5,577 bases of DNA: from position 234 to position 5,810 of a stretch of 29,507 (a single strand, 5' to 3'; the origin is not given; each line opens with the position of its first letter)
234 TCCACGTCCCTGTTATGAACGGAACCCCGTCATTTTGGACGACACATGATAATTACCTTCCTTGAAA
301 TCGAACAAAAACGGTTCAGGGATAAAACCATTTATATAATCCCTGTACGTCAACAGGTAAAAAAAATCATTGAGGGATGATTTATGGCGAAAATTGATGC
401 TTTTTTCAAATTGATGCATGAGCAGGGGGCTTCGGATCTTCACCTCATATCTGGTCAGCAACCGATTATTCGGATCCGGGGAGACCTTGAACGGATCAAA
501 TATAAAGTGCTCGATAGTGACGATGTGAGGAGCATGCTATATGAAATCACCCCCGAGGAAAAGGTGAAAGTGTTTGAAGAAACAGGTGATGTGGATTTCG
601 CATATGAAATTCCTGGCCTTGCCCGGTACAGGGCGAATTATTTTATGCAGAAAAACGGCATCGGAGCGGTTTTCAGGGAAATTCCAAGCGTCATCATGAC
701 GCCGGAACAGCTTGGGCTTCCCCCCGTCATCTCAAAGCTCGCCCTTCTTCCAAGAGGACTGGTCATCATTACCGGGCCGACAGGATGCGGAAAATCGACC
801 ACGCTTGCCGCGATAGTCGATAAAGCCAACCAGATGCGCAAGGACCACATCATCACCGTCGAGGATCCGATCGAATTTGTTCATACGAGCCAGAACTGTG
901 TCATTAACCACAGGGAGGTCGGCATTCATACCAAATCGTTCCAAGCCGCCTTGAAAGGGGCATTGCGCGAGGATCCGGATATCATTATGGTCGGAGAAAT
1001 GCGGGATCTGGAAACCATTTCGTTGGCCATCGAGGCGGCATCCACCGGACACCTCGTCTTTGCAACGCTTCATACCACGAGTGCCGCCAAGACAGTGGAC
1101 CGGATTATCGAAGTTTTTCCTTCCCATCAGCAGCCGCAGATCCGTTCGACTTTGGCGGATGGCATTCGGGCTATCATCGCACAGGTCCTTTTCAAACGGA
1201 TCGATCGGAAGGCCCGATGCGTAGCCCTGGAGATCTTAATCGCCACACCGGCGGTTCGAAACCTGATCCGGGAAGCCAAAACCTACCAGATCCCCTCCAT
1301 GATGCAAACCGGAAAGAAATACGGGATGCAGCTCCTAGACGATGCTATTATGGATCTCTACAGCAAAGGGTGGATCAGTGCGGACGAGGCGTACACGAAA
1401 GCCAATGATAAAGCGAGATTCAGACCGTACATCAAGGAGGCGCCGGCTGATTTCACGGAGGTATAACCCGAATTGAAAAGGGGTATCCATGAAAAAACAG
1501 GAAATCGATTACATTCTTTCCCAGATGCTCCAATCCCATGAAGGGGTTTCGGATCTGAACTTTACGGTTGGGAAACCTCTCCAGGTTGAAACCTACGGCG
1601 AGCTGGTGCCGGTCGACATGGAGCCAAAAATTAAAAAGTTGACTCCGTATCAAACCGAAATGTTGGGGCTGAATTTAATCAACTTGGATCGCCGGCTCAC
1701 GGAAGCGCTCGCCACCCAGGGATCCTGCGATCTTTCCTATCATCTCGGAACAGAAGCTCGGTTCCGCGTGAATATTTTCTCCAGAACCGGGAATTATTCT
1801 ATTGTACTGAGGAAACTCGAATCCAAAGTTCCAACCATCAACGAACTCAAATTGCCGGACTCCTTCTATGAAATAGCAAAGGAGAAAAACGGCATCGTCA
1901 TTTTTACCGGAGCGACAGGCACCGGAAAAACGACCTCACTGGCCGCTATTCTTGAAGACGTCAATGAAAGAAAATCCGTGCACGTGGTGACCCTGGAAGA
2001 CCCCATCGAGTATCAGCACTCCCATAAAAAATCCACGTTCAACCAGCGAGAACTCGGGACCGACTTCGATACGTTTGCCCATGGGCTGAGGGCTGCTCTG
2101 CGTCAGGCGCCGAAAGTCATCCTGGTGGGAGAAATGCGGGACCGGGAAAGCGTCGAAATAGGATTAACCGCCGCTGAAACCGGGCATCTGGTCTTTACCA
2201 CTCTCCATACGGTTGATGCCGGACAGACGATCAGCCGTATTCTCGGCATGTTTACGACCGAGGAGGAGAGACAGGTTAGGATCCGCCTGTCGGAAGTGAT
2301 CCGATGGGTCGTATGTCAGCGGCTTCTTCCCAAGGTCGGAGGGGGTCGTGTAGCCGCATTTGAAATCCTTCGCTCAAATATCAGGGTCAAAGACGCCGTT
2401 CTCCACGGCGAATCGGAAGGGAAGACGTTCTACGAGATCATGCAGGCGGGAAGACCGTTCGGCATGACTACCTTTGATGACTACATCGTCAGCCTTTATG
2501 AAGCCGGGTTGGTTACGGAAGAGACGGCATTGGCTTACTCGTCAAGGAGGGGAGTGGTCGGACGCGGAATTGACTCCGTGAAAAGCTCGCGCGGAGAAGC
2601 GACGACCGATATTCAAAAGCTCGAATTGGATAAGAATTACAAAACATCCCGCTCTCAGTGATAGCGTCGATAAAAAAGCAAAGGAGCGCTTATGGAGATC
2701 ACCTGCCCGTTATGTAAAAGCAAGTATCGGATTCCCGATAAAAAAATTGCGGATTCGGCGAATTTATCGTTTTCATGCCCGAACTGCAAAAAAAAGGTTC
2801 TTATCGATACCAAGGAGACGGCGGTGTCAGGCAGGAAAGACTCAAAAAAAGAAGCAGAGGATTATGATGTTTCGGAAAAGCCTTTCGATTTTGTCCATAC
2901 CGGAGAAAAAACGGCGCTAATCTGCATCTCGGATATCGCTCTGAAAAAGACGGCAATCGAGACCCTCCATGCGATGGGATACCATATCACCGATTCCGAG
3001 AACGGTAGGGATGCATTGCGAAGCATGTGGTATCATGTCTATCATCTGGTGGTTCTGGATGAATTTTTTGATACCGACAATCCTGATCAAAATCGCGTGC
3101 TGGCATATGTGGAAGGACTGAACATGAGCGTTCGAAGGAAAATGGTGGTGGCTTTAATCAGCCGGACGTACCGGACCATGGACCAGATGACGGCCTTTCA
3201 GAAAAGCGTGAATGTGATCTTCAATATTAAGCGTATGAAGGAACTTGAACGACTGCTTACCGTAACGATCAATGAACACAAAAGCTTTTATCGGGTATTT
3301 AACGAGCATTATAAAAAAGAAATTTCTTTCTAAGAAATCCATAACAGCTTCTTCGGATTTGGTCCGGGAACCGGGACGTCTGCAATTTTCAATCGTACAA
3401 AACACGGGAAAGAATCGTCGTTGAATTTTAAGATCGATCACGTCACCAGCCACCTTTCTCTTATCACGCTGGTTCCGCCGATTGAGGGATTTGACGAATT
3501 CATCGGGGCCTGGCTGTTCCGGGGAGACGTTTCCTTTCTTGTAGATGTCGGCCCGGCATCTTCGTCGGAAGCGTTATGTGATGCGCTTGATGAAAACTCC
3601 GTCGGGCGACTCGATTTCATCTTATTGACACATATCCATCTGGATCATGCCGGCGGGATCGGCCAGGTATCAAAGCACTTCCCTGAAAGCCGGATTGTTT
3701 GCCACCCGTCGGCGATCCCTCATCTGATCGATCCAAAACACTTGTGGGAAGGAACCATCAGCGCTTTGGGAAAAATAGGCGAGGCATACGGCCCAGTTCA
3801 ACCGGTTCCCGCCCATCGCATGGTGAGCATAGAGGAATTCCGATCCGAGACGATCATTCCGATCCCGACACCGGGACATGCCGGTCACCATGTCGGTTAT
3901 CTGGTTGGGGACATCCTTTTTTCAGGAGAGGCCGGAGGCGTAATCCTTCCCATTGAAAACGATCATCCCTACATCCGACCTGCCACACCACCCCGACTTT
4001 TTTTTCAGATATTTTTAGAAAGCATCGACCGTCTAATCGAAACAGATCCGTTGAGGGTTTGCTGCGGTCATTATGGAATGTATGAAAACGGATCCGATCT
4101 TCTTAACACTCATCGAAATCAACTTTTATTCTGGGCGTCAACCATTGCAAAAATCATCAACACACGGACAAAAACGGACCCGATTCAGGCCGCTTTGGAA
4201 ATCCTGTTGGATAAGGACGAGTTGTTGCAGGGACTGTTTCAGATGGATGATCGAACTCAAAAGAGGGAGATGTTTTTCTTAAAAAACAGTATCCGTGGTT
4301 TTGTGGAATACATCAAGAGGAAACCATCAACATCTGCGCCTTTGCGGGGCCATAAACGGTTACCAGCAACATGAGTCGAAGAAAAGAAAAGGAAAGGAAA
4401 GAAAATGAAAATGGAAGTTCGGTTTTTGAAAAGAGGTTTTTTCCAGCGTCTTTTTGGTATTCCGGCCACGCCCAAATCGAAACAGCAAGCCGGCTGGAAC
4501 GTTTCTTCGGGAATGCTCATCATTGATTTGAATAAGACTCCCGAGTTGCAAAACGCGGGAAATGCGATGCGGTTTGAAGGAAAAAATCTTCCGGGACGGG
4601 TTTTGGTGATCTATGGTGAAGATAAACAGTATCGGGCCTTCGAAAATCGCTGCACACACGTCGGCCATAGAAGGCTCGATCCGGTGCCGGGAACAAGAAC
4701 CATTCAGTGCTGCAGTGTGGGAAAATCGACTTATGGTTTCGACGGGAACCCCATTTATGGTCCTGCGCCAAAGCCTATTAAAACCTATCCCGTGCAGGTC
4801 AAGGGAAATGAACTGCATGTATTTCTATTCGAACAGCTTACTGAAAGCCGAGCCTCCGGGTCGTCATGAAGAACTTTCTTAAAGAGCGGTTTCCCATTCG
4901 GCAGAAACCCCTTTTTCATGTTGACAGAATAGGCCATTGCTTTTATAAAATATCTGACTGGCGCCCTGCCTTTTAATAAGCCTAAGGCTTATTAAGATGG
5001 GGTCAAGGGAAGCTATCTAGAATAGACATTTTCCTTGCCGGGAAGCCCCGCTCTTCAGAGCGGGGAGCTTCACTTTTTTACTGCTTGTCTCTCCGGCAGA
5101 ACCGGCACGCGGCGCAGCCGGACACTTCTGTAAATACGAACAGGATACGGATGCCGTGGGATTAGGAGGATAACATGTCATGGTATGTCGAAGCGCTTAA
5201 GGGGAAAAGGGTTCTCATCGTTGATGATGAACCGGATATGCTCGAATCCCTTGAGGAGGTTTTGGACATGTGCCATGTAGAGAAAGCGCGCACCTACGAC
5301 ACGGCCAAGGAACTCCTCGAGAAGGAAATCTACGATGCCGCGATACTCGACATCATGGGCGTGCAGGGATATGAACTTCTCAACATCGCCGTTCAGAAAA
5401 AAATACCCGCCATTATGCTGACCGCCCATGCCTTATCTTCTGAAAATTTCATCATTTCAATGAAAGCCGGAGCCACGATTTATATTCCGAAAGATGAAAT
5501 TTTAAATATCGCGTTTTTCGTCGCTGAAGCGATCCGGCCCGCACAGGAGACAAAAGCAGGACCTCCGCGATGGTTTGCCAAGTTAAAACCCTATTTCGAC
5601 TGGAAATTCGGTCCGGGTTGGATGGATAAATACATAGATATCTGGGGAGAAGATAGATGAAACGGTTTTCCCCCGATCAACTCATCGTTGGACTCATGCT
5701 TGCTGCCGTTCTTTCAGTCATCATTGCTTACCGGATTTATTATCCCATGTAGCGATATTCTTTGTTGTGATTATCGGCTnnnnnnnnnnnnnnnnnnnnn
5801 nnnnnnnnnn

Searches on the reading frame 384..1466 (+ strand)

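Call 94: search_protein_families(library=pfam, proteins=[window:384-1466:+], max_evalue=0.0001)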
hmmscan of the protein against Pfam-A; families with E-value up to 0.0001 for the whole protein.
window:384-1466:+ (360 aa): 2 families
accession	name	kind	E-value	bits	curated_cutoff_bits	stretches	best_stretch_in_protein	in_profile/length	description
PF00437.27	T2SSE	-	6.3e-44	150.6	24.9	1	116-284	134-288/370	Type II/IV secretion system protein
PF13401.12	AAA_22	-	8.9e-05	23.3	27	0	124-162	5-42/130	AAA domain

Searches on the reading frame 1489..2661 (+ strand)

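Call 94: search_protein_families(library=pfam, proteins=[window:1489-2661:+], max_evalue=0.0001)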
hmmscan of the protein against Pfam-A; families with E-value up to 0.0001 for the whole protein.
window:1489-2661:+ (390 aa): 2 families
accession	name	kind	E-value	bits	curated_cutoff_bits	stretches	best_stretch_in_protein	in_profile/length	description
PF00437.27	T2SSE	-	5.4e-45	154.1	24.9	1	87-283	89-281/370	Type II/IV secretion system protein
PF13604.12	AAA_30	-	6.4e-05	23.2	27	0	128-166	12-49/191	AAA domain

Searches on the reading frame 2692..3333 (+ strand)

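Call 94: search_protein_families(library=pfam, proteins=[window:2692-3333:+], max_evalue=0.0001)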
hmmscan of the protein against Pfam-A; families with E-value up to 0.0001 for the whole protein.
window:2692-3333:+ (213 aa): 2 families
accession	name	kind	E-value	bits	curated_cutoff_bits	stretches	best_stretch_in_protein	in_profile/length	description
PF13717.11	Zn_ribbon_4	-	6.1e-09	36.1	30.3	1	1-34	1-33/36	zinc-ribbon domain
PF14205.11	Cys_rich_KTR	-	9.6e-05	22.5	25.5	0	3-46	4-47/54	Cysteine-rich KTR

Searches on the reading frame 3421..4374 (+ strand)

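Call 94: search_protein_families(library=pfam, proteins=[window:3421-4374:+], max_evalue=0.0001)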
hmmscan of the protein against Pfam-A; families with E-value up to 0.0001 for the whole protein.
window:3421-4374:+ (317 aa): 2 families
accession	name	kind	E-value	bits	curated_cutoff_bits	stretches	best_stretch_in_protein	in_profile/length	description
PF00753.33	Lactamase_B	-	1.8e-20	74.2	22.7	1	31-217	9-196/196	Metallo-beta-lactamase superfamily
PF12706.13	Lactamase_B_2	-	1.8e-05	24.9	27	1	57-104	24-72/200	Beta-lactamase superfamily domain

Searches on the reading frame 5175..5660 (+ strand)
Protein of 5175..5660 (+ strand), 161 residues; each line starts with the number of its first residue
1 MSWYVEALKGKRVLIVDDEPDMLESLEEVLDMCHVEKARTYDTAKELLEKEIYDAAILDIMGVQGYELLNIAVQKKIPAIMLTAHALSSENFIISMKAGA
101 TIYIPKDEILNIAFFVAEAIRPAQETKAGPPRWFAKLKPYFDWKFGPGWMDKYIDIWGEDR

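Call 94: search_protein_families(library=pfam, proteins=[window:5175-5660:+], max_evalue=0.0001)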
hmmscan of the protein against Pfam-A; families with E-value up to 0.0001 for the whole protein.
window:5175-5660:+ (161 aa): 1 family
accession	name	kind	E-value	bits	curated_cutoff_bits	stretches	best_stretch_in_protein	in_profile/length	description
PF00072.30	Response_reg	-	3.4e-12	47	30.2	1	13-107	1-100/111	Response regulator receiver domain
